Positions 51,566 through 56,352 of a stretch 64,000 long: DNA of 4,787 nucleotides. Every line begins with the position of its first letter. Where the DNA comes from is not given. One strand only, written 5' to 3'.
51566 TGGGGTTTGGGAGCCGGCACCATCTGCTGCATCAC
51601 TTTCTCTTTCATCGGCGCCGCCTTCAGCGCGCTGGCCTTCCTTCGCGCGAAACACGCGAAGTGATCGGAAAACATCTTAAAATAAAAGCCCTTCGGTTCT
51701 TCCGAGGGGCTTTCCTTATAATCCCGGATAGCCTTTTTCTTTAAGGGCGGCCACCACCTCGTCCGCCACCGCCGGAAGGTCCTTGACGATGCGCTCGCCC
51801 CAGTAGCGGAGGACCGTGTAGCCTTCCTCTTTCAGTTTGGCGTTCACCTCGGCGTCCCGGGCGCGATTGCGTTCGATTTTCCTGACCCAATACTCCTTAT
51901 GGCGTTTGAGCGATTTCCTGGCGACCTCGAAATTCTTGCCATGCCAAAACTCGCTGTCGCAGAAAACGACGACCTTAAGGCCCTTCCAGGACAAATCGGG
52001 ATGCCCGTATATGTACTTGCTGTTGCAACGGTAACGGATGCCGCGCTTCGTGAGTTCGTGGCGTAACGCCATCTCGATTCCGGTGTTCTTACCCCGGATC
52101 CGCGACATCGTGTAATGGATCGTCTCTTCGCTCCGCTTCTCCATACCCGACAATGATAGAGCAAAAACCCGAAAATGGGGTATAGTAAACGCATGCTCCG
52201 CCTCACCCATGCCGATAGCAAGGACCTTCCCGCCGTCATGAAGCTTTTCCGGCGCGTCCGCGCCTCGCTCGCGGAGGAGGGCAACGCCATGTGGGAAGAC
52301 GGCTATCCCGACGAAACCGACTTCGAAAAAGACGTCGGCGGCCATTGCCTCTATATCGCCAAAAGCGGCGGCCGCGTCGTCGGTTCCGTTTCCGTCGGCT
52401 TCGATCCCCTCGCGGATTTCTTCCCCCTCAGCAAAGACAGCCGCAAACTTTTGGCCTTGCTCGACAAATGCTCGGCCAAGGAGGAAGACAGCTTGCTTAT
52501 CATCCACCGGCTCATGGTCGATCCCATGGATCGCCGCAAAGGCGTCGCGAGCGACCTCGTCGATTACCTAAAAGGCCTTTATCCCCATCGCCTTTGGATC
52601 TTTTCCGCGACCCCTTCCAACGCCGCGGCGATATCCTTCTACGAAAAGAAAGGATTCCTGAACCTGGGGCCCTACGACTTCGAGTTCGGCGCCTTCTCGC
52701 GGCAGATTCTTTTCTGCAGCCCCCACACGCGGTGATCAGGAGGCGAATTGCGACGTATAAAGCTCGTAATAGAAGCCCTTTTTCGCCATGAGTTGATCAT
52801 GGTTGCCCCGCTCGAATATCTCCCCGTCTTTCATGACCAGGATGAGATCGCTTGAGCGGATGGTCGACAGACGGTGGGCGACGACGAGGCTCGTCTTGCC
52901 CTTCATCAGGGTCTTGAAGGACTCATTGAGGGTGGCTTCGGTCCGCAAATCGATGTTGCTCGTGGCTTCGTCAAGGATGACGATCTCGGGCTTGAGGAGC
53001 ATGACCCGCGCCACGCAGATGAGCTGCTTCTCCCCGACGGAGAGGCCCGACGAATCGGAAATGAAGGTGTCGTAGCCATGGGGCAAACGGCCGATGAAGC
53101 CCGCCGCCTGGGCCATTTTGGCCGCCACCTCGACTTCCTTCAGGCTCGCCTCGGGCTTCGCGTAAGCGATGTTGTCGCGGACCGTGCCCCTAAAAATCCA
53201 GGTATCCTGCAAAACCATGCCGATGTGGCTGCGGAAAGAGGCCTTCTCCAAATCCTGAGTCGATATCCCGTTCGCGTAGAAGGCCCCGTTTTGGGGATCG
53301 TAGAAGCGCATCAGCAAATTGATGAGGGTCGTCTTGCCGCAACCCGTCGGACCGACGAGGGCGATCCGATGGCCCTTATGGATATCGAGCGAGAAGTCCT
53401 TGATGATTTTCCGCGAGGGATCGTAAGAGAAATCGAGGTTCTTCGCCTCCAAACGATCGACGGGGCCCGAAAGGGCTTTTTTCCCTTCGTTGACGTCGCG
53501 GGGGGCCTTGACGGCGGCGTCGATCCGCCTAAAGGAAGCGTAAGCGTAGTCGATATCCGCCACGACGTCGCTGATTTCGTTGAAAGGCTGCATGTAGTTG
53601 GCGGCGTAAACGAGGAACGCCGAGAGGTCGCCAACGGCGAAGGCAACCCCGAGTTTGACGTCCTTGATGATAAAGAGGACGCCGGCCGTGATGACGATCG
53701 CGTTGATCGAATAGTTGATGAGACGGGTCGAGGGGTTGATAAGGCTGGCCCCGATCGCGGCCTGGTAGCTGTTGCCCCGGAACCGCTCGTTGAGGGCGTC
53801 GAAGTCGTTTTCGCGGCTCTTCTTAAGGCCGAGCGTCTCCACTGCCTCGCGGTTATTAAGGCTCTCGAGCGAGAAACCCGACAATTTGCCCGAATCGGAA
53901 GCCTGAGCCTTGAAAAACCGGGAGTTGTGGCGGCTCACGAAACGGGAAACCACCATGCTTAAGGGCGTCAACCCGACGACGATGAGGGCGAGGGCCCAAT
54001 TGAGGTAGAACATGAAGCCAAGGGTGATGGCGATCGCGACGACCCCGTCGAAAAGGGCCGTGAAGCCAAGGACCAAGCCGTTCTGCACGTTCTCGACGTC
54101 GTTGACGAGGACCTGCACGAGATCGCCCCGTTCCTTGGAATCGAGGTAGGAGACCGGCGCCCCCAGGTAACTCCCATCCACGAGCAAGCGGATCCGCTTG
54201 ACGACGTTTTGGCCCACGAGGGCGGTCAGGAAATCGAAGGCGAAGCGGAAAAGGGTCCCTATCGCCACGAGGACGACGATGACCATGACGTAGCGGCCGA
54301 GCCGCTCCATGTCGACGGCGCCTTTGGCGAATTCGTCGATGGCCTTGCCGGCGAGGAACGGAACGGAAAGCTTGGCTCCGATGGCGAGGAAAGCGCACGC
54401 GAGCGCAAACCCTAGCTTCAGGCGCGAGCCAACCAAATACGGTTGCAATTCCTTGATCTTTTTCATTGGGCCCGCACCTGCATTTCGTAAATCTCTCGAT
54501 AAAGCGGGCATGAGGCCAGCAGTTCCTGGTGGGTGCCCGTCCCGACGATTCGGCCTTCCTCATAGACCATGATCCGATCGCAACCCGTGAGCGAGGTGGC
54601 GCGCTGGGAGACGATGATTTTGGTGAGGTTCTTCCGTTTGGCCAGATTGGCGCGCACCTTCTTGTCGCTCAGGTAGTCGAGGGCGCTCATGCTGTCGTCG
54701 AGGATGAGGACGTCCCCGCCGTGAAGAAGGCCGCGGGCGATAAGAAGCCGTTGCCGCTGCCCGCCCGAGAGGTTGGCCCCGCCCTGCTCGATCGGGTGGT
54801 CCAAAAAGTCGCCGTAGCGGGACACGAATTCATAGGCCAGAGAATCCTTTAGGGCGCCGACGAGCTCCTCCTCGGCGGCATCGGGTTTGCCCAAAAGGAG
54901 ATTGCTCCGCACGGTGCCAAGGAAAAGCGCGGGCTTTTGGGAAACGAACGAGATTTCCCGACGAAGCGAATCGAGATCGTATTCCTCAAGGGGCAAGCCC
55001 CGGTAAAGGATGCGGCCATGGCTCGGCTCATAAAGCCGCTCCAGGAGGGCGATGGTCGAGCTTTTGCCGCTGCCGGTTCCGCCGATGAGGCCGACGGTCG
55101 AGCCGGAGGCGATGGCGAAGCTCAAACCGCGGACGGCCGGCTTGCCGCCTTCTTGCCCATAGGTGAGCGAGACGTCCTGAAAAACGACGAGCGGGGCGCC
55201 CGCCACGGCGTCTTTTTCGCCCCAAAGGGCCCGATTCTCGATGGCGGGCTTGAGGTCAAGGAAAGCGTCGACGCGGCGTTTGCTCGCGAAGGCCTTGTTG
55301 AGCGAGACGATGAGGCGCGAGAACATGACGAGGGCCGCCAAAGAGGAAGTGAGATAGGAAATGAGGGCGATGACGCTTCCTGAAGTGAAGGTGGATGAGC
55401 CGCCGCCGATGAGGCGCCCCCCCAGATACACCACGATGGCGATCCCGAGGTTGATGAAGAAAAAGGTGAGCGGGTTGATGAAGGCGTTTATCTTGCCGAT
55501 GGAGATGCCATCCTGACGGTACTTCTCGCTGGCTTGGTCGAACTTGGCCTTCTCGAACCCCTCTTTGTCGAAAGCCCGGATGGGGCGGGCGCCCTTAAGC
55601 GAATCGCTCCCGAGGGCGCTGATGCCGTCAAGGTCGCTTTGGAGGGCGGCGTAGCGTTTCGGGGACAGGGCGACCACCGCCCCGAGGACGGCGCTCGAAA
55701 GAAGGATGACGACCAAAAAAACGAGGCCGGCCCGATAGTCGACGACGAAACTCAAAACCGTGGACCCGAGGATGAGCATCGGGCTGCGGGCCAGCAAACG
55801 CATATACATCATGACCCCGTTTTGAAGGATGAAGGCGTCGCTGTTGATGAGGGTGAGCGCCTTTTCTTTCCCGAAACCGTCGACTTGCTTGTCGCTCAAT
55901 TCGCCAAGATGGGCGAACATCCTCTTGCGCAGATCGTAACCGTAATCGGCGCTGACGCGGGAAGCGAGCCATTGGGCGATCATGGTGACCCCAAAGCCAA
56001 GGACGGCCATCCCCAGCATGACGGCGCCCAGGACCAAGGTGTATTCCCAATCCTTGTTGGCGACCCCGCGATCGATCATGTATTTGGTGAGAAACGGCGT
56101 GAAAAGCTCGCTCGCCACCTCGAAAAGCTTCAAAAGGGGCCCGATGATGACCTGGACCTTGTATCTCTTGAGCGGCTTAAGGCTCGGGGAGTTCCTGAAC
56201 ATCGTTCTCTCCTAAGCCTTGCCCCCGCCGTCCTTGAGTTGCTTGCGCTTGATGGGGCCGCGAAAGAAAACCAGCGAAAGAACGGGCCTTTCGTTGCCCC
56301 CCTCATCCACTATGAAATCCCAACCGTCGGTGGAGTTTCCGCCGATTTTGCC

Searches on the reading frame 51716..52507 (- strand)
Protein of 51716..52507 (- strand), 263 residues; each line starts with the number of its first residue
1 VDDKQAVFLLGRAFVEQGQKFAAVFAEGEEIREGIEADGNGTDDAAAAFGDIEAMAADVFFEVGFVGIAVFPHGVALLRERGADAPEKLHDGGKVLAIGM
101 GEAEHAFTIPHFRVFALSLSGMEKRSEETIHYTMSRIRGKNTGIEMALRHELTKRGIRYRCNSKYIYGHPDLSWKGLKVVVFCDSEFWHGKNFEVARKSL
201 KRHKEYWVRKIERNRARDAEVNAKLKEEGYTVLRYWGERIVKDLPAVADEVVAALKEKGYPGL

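Call 77: search_protein_families(library=pfam, proteins=[window:51716-52507:-], max_evalue=0.00001)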
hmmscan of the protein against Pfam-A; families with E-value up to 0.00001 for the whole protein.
window:51716-52507:- (263 aa): 1 family
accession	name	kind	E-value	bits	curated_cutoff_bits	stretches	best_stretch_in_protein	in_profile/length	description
PF03852.21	Vsr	-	1.8e-19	69.8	27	1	129-194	8-73/74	DNA mismatch endonuclease Vsr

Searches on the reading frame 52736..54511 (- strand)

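Call 78: search_protein_families(library=pfam, proteins=[window:52736-54511:-], max_evalue=0.00001)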
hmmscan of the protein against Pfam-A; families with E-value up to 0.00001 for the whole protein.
window:52736-54511:- (591 aa): 2 families
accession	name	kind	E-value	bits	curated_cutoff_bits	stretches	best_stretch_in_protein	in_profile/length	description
PF00664.28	ABC_membrane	-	5.3e-41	141.5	28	1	34-308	2-272/274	ABC transporter transmembrane region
PF00005.33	ABC_tran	-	1.5e-29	103.8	25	1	371-518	2-137/137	ABC transporter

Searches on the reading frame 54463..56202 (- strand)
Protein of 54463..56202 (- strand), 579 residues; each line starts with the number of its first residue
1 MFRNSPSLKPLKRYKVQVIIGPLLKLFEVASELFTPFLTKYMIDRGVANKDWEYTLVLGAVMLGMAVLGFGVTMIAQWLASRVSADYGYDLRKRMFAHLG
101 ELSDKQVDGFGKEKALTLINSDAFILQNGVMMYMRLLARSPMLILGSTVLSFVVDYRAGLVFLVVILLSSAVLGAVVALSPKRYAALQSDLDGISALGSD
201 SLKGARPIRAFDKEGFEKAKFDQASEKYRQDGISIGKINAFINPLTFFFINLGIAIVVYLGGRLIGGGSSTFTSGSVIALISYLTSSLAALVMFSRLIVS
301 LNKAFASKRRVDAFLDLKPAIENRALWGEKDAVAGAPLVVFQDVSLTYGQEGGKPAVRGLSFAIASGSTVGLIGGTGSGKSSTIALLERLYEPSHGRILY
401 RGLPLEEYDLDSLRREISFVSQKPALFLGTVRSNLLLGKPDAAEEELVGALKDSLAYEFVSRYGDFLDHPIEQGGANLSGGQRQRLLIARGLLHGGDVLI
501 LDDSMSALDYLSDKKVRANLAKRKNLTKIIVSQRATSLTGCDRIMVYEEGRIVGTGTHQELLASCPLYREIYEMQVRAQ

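Call 78: search_protein_families(library=pfam, proteins=[window:54463-56202:-], max_evalue=0.00001)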
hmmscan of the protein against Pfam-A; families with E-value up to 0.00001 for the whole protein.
window:54463-56202:- (579 aa): 2 families
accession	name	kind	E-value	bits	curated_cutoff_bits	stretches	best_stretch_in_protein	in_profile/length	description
PF00664.28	ABC_membrane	-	1.2e-31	110.8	28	1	18-285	1-268/274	ABC transporter transmembrane region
PF00005.33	ABC_tran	-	1.8e-26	93.8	25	1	358-504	2-135/137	ABC transporter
